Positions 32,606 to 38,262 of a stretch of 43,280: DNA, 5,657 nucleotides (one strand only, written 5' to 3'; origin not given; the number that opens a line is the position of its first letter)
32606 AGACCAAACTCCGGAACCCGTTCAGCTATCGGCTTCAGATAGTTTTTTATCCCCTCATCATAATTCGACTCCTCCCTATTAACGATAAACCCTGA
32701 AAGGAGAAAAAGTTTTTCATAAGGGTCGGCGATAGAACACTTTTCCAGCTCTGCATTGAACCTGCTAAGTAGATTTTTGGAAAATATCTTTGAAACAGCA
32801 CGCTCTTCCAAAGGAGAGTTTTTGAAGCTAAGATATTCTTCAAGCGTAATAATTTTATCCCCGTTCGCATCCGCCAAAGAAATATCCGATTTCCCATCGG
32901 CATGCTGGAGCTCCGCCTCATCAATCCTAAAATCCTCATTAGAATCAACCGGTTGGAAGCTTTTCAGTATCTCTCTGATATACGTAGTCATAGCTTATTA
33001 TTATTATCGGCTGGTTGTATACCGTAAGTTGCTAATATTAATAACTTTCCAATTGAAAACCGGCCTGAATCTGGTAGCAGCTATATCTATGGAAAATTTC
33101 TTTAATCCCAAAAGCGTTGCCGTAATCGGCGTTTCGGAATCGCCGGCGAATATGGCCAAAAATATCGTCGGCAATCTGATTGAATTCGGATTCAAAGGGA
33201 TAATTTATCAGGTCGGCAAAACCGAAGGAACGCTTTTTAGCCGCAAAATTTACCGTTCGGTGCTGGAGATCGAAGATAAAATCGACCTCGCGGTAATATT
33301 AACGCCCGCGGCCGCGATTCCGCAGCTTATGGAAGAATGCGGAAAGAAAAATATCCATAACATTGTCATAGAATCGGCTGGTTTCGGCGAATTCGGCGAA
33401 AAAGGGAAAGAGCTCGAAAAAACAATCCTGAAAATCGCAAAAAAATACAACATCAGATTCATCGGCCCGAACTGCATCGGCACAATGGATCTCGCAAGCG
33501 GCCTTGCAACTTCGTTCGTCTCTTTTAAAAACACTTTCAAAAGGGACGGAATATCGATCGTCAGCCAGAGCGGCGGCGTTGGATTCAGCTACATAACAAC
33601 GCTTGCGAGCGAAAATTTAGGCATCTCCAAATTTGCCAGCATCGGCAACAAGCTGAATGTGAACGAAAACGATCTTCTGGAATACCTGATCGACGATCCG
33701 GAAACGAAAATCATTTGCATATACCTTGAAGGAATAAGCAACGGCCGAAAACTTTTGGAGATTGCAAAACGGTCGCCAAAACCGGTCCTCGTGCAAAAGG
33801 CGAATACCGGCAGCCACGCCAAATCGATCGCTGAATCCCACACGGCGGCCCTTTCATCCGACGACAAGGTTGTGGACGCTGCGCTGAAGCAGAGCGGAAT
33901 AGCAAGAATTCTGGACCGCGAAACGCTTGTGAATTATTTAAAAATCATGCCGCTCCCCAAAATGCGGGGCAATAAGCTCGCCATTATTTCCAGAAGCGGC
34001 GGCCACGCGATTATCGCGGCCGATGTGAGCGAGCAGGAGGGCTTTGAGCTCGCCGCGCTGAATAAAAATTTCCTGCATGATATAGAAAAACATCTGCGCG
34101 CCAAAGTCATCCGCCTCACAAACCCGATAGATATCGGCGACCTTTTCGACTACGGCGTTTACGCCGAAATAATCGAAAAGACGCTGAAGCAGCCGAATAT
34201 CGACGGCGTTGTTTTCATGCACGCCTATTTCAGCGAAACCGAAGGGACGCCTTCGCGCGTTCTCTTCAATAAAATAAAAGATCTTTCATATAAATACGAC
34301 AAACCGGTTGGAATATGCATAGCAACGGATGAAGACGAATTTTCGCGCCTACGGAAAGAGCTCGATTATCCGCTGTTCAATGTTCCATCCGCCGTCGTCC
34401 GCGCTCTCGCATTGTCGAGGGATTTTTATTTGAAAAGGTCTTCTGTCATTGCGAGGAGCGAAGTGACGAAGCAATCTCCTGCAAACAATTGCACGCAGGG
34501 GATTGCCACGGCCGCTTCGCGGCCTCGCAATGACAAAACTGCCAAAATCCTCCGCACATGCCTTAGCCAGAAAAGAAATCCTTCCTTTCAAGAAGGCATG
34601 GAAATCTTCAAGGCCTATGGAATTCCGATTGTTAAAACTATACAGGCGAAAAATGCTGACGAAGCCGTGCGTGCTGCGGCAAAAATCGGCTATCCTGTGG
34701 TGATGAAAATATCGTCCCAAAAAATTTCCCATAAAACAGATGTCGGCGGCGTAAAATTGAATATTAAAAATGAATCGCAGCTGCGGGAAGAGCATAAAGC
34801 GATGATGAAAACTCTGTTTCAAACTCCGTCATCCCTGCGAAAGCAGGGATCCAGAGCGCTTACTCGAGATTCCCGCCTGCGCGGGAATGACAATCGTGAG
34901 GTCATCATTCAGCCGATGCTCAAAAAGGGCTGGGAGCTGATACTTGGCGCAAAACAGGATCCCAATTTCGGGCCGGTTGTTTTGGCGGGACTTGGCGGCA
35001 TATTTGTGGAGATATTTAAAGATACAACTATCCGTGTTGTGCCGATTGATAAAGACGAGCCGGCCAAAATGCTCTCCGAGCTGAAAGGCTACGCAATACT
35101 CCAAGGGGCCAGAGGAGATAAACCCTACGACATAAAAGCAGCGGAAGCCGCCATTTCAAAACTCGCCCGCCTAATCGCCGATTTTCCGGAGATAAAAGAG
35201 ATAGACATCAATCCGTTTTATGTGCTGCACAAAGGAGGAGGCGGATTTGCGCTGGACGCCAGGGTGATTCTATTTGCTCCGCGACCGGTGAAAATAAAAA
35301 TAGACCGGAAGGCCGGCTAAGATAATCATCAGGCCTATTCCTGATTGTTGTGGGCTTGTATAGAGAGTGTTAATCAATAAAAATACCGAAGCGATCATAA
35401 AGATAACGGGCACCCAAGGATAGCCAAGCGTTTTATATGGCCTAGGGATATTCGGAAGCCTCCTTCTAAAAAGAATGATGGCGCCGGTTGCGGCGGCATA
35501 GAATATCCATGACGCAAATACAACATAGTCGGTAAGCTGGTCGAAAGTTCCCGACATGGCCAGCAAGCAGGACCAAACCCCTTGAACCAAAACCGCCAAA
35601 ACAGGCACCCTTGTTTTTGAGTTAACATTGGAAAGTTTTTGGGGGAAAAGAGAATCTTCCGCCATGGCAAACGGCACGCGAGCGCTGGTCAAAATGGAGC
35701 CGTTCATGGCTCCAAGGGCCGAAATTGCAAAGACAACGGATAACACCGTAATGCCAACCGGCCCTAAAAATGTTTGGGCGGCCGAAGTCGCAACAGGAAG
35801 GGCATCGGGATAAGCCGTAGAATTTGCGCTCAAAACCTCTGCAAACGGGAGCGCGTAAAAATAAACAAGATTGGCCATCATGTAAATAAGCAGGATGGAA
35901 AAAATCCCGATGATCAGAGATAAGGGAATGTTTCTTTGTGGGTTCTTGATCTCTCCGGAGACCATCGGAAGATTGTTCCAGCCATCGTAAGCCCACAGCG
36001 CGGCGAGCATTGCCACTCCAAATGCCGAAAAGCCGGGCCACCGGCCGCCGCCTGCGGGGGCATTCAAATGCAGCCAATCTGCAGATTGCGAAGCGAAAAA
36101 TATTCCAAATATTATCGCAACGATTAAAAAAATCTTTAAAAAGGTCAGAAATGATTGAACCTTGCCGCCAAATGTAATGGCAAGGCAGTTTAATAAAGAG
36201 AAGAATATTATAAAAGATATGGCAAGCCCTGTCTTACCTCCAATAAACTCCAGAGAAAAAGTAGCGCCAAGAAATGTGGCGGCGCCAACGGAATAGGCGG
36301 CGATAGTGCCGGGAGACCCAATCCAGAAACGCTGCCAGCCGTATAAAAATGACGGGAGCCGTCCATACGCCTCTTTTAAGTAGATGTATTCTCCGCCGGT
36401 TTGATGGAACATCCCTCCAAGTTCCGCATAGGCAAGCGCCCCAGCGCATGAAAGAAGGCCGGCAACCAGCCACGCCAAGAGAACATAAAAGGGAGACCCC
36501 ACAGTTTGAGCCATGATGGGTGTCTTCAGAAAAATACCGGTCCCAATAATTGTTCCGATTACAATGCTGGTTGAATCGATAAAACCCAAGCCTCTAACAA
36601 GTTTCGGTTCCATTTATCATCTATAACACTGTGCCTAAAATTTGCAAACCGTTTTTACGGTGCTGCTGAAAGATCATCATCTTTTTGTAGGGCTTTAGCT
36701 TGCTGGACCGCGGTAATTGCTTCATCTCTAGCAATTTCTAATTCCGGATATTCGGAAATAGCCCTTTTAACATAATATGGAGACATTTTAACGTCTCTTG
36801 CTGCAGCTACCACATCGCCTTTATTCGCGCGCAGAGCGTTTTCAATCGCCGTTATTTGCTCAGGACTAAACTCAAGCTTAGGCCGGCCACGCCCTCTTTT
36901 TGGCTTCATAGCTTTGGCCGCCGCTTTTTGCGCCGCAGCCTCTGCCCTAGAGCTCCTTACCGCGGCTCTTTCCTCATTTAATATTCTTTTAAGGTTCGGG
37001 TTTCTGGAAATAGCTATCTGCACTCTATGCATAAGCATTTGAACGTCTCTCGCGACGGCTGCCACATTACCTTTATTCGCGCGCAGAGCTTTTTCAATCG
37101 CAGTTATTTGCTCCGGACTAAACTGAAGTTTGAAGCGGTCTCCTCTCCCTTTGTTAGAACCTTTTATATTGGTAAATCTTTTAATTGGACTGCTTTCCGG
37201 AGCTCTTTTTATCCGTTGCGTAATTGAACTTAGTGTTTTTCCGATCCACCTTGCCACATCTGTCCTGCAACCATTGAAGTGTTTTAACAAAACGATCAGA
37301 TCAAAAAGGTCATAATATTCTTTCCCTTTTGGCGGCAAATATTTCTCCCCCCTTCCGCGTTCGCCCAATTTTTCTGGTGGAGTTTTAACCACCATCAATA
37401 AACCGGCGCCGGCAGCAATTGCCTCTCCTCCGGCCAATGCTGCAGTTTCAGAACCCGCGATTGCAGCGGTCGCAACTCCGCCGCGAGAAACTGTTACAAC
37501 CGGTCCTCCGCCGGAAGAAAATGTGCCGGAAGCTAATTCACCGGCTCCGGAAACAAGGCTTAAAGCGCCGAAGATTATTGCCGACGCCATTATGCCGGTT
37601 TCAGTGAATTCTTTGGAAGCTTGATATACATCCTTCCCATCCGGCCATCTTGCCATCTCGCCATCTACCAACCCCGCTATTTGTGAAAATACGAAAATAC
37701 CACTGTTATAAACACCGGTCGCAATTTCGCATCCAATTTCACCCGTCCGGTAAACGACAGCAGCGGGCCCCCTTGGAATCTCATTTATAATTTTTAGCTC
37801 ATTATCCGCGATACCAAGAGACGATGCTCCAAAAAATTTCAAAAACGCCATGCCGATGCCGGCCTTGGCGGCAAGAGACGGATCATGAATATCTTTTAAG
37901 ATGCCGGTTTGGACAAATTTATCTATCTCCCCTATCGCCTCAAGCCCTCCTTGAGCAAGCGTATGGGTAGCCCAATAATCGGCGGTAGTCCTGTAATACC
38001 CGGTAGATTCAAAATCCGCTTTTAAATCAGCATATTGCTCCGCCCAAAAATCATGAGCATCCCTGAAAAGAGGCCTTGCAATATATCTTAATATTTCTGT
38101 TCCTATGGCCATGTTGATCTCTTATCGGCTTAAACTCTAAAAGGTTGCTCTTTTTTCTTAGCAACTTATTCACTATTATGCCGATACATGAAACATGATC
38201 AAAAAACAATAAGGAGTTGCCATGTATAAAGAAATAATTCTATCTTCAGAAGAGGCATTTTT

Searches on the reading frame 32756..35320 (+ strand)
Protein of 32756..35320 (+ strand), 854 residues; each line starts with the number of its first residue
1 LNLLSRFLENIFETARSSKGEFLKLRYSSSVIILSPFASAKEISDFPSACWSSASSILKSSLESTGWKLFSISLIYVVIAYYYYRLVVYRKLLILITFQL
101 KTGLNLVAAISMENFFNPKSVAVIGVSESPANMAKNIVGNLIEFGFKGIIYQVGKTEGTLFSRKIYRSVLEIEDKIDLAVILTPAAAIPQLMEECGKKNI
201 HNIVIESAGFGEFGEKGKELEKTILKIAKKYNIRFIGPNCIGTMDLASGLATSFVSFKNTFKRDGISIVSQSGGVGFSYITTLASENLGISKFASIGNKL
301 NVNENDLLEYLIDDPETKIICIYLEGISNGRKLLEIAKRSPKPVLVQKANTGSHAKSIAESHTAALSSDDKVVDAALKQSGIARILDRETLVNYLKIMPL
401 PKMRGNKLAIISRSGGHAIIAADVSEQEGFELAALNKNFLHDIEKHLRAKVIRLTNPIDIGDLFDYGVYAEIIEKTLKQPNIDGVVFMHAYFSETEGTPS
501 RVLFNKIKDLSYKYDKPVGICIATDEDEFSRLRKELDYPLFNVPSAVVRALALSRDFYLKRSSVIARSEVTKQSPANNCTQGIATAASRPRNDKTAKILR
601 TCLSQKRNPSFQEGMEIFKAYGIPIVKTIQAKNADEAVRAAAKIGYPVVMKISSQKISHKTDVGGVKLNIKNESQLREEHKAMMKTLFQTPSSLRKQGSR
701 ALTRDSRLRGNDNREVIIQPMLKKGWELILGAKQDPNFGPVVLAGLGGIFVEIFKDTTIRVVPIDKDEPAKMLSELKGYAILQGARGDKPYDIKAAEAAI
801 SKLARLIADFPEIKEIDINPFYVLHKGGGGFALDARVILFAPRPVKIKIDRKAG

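Call 16: search_protein_families(library=pfam, proteins=[window:32756-35320:+], max_evalue=0.001)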
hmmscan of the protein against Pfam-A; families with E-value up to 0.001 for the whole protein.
window:32756-35320:+ (854 aa): 4 families
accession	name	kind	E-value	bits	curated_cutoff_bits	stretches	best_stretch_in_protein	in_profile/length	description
PF13549.11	ATP-grasp_5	-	1.8e-66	224.1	27.6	1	611-839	12-221/221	ATP-grasp domain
PF13607.11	Succ_CoA_lig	-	8.8e-42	142.6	27.4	1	265-397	3-137/138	Succinyl-CoA ligase like flavodoxin domain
PF13380.12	CoA_binding_2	-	8e-18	65.4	22.8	1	119-243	1-113/116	CoA binding domain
PF02629.25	CoA_binding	-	3.5e-09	37.8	22.3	1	117-207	2-95/97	CoA binding domain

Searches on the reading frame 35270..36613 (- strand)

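Call 16: search_protein_families(library=pfam, proteins=[window:35270-36613:-], max_evalue=0.001)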
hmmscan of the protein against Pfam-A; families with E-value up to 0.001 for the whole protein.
window:35270-36613:- (447 aa): 2 families
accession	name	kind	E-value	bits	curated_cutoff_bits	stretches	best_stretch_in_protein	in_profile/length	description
PF13520.12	AA_permease_2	-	2.6e-60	205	27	1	9-426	1-413/427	Amino acid permease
PF00324.27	AA_permease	-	2.5e-35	122.5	24.6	1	15-423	3-427/470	Amino acid permease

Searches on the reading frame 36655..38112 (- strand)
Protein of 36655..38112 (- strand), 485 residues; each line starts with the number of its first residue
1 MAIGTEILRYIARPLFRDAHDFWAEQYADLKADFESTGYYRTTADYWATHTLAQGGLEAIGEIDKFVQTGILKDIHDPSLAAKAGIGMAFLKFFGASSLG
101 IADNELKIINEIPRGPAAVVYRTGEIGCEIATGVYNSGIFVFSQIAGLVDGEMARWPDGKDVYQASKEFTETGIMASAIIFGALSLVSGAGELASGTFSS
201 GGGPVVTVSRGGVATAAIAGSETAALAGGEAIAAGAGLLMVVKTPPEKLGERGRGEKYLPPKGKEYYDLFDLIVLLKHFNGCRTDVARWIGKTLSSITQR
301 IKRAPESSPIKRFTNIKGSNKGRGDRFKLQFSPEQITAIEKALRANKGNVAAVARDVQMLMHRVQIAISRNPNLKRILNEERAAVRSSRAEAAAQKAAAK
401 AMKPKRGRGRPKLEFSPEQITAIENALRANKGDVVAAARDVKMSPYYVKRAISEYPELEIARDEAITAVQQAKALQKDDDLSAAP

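Call 16: search_protein_families(library=pfam, proteins=[window:36655-38112:-], max_evalue=0.001)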
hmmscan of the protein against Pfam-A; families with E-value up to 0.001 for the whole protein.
window:36655-38112:- (485 aa): 2 families
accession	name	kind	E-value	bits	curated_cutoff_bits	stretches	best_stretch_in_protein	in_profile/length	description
PF02954.25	HTH_8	-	2.2e-06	27.7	22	0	338-355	9-26/42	Bacterial regulatory protein, Fis family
PF19026.7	UBA_HYPK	-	0.00024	20.9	27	0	424-437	23-36/41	HYPK UBA domain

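Call 88: search_protein_families(library=pfam, proteins=[window:36655-38112:-], max_evalue=0.01)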
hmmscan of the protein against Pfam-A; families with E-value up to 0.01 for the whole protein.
window:36655-38112:- (485 aa): 2 families
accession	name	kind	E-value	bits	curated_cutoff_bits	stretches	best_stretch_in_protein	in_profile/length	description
PF02954.25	HTH_8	-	2.2e-06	27.7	22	0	338-355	9-26/42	Bacterial regulatory protein, Fis family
PF19026.7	UBA_HYPK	-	0.00024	20.9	27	0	424-437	23-36/41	HYPK UBA domain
